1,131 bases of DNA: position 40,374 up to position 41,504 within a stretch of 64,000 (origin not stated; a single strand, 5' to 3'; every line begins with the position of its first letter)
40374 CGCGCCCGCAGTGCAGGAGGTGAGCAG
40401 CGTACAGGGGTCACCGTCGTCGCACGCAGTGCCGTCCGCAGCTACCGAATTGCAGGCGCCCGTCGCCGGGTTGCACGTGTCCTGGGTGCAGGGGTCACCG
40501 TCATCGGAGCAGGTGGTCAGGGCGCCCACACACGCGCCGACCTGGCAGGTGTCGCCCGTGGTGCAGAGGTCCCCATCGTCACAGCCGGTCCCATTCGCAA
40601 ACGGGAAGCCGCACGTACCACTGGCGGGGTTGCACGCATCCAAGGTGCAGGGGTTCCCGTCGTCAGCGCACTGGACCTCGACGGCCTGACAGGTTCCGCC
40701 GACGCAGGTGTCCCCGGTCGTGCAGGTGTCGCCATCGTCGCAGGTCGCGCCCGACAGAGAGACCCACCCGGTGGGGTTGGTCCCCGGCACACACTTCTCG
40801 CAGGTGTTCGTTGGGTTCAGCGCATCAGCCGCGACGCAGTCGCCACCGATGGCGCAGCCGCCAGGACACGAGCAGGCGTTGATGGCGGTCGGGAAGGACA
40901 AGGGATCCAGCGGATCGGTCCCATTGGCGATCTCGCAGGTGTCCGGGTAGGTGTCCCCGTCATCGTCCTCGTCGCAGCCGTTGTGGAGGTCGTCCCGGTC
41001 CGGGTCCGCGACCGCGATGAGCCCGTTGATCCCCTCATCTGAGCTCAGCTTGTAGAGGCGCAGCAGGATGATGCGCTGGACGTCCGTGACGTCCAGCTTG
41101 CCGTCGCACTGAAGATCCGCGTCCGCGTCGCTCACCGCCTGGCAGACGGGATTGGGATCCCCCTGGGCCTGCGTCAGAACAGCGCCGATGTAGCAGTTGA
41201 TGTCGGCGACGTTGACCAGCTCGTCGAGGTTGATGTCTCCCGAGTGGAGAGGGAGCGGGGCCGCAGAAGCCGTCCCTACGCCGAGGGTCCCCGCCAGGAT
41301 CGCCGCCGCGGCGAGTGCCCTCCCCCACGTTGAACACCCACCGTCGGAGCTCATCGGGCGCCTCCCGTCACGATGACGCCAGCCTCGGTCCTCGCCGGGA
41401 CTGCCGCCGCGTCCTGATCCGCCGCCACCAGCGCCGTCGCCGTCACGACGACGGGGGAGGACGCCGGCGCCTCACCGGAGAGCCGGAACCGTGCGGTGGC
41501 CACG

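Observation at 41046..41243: Dockerin-like Ca-binding loop pair at the N-terminus of the 2839-aa giant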

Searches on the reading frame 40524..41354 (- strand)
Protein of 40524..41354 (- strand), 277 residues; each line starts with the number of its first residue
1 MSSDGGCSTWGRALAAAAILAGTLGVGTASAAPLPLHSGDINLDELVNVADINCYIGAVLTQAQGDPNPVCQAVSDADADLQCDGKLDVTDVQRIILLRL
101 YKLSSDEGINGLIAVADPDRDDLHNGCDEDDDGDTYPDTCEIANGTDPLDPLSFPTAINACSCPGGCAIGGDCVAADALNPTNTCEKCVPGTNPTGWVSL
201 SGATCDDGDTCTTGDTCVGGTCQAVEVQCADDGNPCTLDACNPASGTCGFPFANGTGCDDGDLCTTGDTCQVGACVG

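Call 5: search_protein_families(library=pfam, proteins=[window:40524-41354:-], max_evalue=10)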
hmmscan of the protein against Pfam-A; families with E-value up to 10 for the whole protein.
seq(277 aa): 4 families
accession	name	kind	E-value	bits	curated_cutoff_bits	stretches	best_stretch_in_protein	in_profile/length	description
PF00526.23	Dicty_CTDC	-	0.0001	22.5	27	1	230-248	2-19/24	Dictyostelium (slime mold) repeat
PF00404.24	Dockerin_1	-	0.061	14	22.9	1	39-96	2-53/57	Dockerin type I domain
PF13499.12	EF-hand_7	-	0.17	12.7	30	1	79-122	11-55/67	EF-hand domain pair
PF18884.5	TSP3_bac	-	4.5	7.7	25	1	130-151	1-22/22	Bacterial TSP3 repeat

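Call 6: search_protein_families(library=ncbifam, proteins=[window:40524-41354:-], max_evalue=10)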
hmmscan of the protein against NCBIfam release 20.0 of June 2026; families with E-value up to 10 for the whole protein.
seq(277 aa): 2 families
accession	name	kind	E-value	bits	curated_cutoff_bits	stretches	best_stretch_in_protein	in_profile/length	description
NF053691.1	BamM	equivalog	0.099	11.6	315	1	115-148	264-297/376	BamM family beta-barrel-assembly machinery protein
NF042425.1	Amuc_1099_fam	equivalog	0.16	11.5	50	1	127-158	126-157/321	Amuc_1099 family pilus-like system protein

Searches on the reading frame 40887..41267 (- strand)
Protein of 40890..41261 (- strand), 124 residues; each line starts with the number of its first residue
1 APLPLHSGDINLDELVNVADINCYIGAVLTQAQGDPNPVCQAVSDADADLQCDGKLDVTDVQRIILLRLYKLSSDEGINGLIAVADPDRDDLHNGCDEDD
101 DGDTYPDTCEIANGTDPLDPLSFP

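Call 5: search_protein_families(library=pfam, proteins=[window:40890-41261:-], max_evalue=10)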
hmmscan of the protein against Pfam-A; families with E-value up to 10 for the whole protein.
seq(124 aa): 4 families
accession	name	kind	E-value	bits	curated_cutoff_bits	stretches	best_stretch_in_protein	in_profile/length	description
PF18884.5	TSP3_bac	-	0.015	15.6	25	1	99-120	1-22/22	Bacterial TSP3 repeat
PF13499.12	EF-hand_7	-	0.018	15.8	30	1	48-91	11-55/67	EF-hand domain pair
PF00404.24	Dockerin_1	-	0.018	15.7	22.9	1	8-65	2-53/57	Dockerin type I domain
PF13405.12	EF-hand_6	-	2.8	8.4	25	0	49-65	10-26/30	EF-hand domain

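Call 15: search_solved_structures(query=window:40890-41261:-, max_evalue=10, show_alignments=3)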
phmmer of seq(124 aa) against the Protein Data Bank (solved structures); distinct sequences matched with E-value up to 10: 2.
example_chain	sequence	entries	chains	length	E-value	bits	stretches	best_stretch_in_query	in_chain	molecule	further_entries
4fl4_A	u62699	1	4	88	0.73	13.4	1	6-63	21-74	Glycoside hydrolase family 9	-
4nqg_A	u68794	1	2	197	0.76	13.3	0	39-79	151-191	Mitrocomin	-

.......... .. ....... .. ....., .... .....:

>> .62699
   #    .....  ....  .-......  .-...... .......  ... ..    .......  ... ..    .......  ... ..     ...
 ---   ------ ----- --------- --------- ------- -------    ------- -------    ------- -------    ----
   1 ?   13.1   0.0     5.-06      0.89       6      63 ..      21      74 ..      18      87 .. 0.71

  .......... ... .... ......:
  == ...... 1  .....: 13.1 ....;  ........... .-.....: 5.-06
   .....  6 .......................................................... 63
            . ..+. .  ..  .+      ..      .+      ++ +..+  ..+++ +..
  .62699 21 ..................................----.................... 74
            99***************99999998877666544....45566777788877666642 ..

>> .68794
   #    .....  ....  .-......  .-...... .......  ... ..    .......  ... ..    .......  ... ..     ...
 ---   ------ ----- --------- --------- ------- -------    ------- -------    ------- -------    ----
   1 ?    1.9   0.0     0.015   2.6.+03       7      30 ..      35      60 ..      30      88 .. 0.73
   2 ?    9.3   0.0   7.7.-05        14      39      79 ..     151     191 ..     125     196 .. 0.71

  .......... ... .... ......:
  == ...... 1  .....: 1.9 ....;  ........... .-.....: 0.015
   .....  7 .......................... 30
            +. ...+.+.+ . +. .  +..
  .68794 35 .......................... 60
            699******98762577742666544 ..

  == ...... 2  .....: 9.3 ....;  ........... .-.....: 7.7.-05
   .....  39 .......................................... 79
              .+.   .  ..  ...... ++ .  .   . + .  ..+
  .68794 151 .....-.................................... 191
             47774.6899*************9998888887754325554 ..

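Call 29: search_protein_representatives(protein=window:40953-41267:-)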
Query: 105 residues. Proteins with E-value up to 0.001 (for the whole library): 88; up to 1e-10: 23; up to 1e-30: 2. The best 88 are listed.
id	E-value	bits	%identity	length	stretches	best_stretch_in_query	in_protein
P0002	2.9e-36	140.3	67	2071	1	3-105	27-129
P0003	8.3e-33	129.2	63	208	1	1-105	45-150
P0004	9.5e-30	119.4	61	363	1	4-105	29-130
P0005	6.3e-26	107.1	58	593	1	5-105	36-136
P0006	1.0e-25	106.4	58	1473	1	1-105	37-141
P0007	3.8e-24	101.4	52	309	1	3-105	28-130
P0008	3.5e-22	95.1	57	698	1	2-105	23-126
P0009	5.0e-22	94.6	52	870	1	6-105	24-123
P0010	2.2e-21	92.5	48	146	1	5-105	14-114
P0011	1.4e-20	89.9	50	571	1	2-105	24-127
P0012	4.7e-20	88.2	53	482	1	5-105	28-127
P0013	5.1e-20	88.1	52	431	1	4-99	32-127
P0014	1.4e-18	83.5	48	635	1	7-104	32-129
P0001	1.6e-18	83.3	60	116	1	9-105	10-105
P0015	2.1e-18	82.9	48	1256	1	2-105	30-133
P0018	1.4e-16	77.1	44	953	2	4-105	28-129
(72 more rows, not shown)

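Call 53: find_related_loci(query=A4, collection=genome_contigs, flank=10000)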
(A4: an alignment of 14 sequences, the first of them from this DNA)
Query A4 (125 aa) in genome_contigs; peptide patterns used: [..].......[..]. (x = any residue, [..] = any of these).
598 stretches matched a pattern (row limit reached: there are more); 3 encode a relative of the query (tblastn E <= 1e-3); 3 distinct loci.
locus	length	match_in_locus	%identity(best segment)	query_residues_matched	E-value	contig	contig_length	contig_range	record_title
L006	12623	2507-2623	62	86-124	4e-6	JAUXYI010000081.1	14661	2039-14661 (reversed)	MAG: Thermodesulfovibrionia bacterium isolate C18_concoct.bin.153 C18_k141_503974, whole genome shotgun sequence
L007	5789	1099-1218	49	84-124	6e-6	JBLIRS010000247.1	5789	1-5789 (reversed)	MAG: bacterium isolate MF1_201704_bin_296 MF1_201704_bin_296_scaffold_247, whole genome shotgun sequence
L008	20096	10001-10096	56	88-119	8e-6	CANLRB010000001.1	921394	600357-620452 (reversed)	uncultured Pseudoalteromonas sp. isolate 995-G.fasta genome assembly, contig: NODE_1, whole genome shotgun sequence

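Call 54: search_solved_structures(query=A4, max_evalue=0.1, show_alignments=1)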
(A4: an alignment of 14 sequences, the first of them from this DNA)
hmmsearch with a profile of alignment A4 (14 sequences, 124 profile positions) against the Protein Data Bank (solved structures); distinct sequences matched with E-value up to 0.1: 1.
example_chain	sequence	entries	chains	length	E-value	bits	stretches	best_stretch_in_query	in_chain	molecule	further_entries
4fl4_A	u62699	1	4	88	0.0056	19.8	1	3-61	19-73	Glycoside hydrolase family 9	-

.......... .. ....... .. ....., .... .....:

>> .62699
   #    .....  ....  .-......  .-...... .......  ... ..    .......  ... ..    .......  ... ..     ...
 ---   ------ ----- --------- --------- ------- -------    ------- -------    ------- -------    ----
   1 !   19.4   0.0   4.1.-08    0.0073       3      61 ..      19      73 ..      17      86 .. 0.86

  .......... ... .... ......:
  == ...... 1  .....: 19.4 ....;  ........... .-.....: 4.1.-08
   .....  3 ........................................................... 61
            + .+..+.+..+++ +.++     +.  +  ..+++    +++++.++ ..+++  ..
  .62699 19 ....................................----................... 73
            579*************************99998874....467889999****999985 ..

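Call 58: find_encoding_contigs(protein=P0002, flank=10000, max_places=3)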
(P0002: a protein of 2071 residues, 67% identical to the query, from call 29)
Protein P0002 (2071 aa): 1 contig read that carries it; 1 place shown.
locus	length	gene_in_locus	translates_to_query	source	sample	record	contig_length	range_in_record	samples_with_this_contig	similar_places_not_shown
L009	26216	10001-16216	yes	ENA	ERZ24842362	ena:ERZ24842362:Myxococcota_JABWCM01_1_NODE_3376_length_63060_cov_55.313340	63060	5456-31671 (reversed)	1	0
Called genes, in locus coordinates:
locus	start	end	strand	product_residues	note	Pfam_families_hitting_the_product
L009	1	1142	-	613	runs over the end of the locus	PF02771:Acyl-CoA_dh_N, PF02770:Acyl-CoA_dh_M, PF00441:Acyl-CoA_dh_1, PF12806:Acyl-CoA_dh_C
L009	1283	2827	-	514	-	PF14559:TPR_19 (faint), PF07719:TPR_2 (faint)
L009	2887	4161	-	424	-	PF28386:BfoA_C, PF14224:DUF4331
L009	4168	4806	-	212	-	PF14224:DUF4331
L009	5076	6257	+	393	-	-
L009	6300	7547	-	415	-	PF06224:AlkZ-like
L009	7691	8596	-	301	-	PF01149:Fapy_DNA_glyco, PF06831:H2TH, PF06827:zf-FPG_IleRS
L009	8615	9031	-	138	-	PF01814:Hemerythrin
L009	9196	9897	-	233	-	PF02698:DUF218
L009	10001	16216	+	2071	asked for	PF00963:Cohesin, PF00526:Dicty_CTDC (weak)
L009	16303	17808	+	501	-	PF11884:DUF3404, PF00512:HisKA (weak), PF02518:HATPase_c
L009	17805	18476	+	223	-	PF00072:Response_reg, PF00486:Trans_reg_C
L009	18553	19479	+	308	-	PF11060:DUF2861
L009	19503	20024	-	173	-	PF03061:4HBT (weak)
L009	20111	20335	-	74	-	-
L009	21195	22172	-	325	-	PF22599:SecDF_P1_head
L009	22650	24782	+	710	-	PF00989:PAS, PF08448:PAS_4, PF13188:PAS_8, PF13426:PAS_9 (weak), PF00512:HisKA, PF02518:HATPase_c, PF00072:Response_reg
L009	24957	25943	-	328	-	PF13521:AAA_28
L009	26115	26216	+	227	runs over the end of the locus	-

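Call 59: find_encoding_contigs(protein=P0015, flank=10000, max_places=3)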
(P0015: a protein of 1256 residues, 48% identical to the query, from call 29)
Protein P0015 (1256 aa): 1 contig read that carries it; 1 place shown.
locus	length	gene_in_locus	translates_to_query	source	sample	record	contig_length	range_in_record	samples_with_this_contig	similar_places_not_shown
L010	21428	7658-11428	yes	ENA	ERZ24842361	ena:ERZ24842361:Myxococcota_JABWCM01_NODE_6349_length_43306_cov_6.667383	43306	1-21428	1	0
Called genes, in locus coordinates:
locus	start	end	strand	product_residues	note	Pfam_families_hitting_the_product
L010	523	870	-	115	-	PF02641:DUF190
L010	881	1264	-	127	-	PF02537:CRCB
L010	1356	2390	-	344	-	PF01694:Rhomboid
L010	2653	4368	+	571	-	PF02776:TPP_enzyme_N, PF00205:TPP_enzyme_M, PF02775:TPP_enzyme_C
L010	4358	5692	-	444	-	PF12804:NTP_transf_3 (weak), PF01066:CDP-OH_P_transf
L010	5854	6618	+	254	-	PF00483:NTP_transferase, PF12804:NTP_transf_3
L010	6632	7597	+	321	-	PF01066:CDP-OH_P_transf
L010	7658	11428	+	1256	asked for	-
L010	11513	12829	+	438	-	PF01471:PG_binding_1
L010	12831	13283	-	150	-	-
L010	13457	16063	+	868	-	PF13517:FG-GAP_3 (faint)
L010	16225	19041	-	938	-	-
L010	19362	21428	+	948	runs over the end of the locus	PF00526:Dicty_CTDC (faint), PF22352:K319L-like_PKD (weak)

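Call 60: find_encoding_contigs(protein=P0006, flank=10000, max_places=2)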
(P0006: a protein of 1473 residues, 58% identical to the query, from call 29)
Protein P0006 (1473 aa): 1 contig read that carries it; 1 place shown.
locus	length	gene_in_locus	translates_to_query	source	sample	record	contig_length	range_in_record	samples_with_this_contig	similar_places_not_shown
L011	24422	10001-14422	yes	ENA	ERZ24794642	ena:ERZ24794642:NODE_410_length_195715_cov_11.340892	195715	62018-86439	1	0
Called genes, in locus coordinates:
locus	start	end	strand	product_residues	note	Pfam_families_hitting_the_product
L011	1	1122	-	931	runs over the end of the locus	PF01578:Cytochrom_C_asm, PF16327:CcmF_C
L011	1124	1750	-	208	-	PF03100:CcmE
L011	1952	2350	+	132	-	-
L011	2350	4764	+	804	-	PF00515:TPR_1 (faint), PF07719:TPR_2 (faint), PF12895:ANAPC3 (faint), PF13174:TPR_6 (faint), PF13428:TPR_14 (faint), PF14559:TPR_19 (faint), PF13181:TPR_8 (faint), PF01464:SLT, +1 more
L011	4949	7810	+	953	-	PF00526:Dicty_CTDC (faint)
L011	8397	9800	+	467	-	-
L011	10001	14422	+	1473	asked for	PF00526:Dicty_CTDC (weak)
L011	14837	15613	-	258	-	PF04338:DUF481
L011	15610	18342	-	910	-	PF00133:tRNA-synt_1, PF09334:tRNA-synt_1g, PF13603:tRNA-synt_1_2 (weak), PF08264:Anticodon_1, PF10458:Val_tRNA-synt_C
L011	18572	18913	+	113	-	PF07238:PilZ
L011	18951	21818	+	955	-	PF00082:Peptidase_S8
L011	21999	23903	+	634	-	PF02985:HEAT (faint), PF12717:Cnd1 (faint), PF03130:HEAT_PBS (faint), PF13646:HEAT_2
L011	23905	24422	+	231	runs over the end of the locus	PF00702:Hydrolase, PF12710:HAD, PF13419:HAD_2, PF13242:Hydrolase_like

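Call 61: find_encoding_contigs(protein=P0009, flank=10000, max_places=2)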
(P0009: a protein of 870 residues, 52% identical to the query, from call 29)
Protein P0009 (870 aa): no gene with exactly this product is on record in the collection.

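Call 62: find_encoding_contigs(protein=P0018, flank=10000, max_places=2)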
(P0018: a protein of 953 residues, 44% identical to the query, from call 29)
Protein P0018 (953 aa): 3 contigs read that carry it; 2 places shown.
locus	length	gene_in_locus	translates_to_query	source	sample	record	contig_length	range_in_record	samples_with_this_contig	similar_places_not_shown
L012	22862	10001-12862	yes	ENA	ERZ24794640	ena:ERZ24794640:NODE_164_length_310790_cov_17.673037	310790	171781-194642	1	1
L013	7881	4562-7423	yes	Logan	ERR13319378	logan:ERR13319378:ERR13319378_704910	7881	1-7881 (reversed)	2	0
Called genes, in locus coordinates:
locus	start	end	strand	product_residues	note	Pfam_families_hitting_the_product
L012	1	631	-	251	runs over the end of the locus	PF01578:Cytochrom_C_asm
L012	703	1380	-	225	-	PF01061:ABC2_membrane (weak), PF03379:CcmB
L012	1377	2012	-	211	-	PF02463:SMC_N (faint), PF00005:ABC_tran, PF13304:AAA_21 (weak)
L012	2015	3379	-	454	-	-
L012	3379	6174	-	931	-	PF01578:Cytochrom_C_asm, PF16327:CcmF_C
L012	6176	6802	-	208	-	PF03100:CcmE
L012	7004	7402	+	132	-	-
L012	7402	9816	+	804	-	PF00515:TPR_1 (faint), PF07719:TPR_2 (faint), PF12895:ANAPC3 (faint), PF13174:TPR_6 (faint), PF13428:TPR_14 (faint), PF14559:TPR_19 (faint), PF13181:TPR_8 (faint), PF01464:SLT, +1 more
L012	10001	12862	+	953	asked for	PF00526:Dicty_CTDC (faint)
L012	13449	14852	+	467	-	-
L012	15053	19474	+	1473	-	PF00526:Dicty_CTDC (weak)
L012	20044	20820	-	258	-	PF04338:DUF481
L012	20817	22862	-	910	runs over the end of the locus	PF00133:tRNA-synt_1, PF09334:tRNA-synt_1g, PF13603:tRNA-synt_1_2 (weak), PF08264:Anticodon_1, PF10458:Val_tRNA-synt_C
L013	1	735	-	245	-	?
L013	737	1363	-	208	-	PF03100:CcmE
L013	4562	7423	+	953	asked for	PF00526:Dicty_CTDC (faint)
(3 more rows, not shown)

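Call 75: search_protein_families(library=pfam, proteins=[P0002, P0006, P0015, P0018, P0008], max_evalue=0.01)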
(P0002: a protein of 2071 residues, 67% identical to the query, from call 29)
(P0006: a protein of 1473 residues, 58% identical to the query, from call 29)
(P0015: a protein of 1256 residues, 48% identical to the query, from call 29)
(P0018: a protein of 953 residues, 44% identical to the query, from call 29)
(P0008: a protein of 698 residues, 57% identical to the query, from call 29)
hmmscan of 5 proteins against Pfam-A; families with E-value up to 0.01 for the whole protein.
P0002 (2071 aa): 4 families
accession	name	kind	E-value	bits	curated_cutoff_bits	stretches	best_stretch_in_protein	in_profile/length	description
PF00963.24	Cohesin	-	4.2e-25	89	24.1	2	649-750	12-112/139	Cohesin domain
PF00526.23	Dicty_CTDC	-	9.7e-09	35.3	27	3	1792-1813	1-22/24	Dictyostelium (slime mold) repeat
PF16070.11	Ig_TMEM132_4th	-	0.0055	17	27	0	796-867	3-75/98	TMEM132 fourth domain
PF00404.24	Dockerin_1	-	0.0056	17.3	22.9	0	1595-1650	1-56/57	Dockerin type I domain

P0006 (1473 aa): 2 families
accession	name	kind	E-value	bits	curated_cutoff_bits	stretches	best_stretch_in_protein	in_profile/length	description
PF00526.23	Dicty_CTDC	-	6.4e-93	304.5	27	19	800-822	2-24/24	Dictyostelium (slime mold) repeat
PF00963.24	Cohesin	-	0.00063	20.4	24.1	0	997-1025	23-51/139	Cohesin domain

P0015 (1256 aa): 1 family
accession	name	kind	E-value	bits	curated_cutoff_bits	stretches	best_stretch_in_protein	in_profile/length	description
PF00526.23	Dicty_CTDC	-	0.00019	21.6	27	2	685-703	2-19/24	Dictyostelium (slime mold) repeat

P0018 (953 aa): 1 family
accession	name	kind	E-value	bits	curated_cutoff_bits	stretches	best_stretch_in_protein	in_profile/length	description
PF00526.23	Dicty_CTDC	-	8.4e-09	35.5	27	4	276-295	1-20/24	Dictyostelium (slime mold) repeat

P0008 (698 aa): 3 families
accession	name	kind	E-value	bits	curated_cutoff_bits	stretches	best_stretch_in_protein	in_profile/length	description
PF20773.4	InhA-like_MAM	-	1.2e-08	35.1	26.9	1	599-696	53-164/191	Immune inhibitor A-like, MAM domain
PF00526.23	Dicty_CTDC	-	2.1e-08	34.2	27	3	199-220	2-23/24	Dictyostelium (slime mold) repeat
PF18884.5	TSP3_bac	-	7.7e-07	29.3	25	1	122-143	1-22/22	Bacterial TSP3 repeat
